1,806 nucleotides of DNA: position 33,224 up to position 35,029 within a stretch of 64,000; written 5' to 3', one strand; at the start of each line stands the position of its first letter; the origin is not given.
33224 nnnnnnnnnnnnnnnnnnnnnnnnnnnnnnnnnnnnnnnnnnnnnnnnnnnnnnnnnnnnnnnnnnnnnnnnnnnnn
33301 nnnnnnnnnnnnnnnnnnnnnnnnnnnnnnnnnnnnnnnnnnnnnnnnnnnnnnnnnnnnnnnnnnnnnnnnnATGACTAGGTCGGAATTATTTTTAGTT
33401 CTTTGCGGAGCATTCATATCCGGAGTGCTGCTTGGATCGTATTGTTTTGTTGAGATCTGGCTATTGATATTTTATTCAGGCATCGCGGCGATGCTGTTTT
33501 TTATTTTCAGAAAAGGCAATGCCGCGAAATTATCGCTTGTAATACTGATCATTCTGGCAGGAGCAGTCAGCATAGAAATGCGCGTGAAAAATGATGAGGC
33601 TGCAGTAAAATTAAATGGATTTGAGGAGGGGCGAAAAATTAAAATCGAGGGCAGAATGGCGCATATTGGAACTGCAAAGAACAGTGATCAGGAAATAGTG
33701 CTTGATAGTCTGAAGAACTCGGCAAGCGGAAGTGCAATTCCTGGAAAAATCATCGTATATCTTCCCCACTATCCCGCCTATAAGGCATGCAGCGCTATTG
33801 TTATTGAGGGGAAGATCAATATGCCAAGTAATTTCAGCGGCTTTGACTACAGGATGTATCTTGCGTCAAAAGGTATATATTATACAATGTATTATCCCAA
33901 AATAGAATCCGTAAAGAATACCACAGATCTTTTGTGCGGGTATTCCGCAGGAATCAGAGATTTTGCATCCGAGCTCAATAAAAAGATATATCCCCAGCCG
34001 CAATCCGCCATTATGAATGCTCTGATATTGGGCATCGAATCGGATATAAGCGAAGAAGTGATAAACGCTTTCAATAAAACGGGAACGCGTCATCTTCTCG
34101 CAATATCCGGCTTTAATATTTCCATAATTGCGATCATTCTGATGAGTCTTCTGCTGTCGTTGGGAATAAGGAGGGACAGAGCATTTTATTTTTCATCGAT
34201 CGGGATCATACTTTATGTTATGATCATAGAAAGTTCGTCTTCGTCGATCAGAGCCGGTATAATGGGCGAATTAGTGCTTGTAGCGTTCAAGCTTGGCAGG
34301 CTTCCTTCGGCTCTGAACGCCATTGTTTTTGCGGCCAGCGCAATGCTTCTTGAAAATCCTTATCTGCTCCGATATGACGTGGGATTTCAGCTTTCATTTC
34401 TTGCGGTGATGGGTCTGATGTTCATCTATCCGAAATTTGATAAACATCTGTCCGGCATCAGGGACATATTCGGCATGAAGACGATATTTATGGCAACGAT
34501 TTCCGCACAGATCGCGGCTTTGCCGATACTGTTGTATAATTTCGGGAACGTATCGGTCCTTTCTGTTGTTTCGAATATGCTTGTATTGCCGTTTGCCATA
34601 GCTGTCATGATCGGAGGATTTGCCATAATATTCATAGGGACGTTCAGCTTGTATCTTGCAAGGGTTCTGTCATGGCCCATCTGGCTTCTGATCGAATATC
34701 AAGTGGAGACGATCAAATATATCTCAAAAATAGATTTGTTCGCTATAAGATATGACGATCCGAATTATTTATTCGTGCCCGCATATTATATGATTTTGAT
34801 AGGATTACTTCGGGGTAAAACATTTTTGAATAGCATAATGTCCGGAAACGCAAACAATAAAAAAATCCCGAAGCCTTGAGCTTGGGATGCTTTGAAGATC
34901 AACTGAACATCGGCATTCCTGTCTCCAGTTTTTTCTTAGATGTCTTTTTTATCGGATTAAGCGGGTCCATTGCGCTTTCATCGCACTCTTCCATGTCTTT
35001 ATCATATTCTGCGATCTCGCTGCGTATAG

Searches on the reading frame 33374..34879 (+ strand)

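Call 97: search_protein_families(library=ncbifam, proteins=[window:33374-34879:+], max_evalue=1e-10)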
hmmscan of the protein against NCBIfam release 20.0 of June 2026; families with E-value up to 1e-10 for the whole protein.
window:33374-34879:+ (501 aa): 4 families
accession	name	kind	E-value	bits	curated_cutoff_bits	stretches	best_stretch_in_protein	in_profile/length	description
TIGR00361.1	ComEC_Rec2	equivalog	1.9e-30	105.6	190.05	1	148-465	74-393/663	DNA internalization-related competence protein ComEC/Rec2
TIGR00360.1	ComEC_N-term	subfamily_domain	7.2e-23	81.7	36.5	1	239-412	2-168/171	ComEC/Rec2-related protein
NF008580.0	PRK11539.1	equivalog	3.4e-15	55.4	969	1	197-446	186-438/758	ComEC family protein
NF045979.1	ComEC_MAG0480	equivalog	2.5e-14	52.9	150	1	134-446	132-424/461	MAG0480 family ComEC-like protein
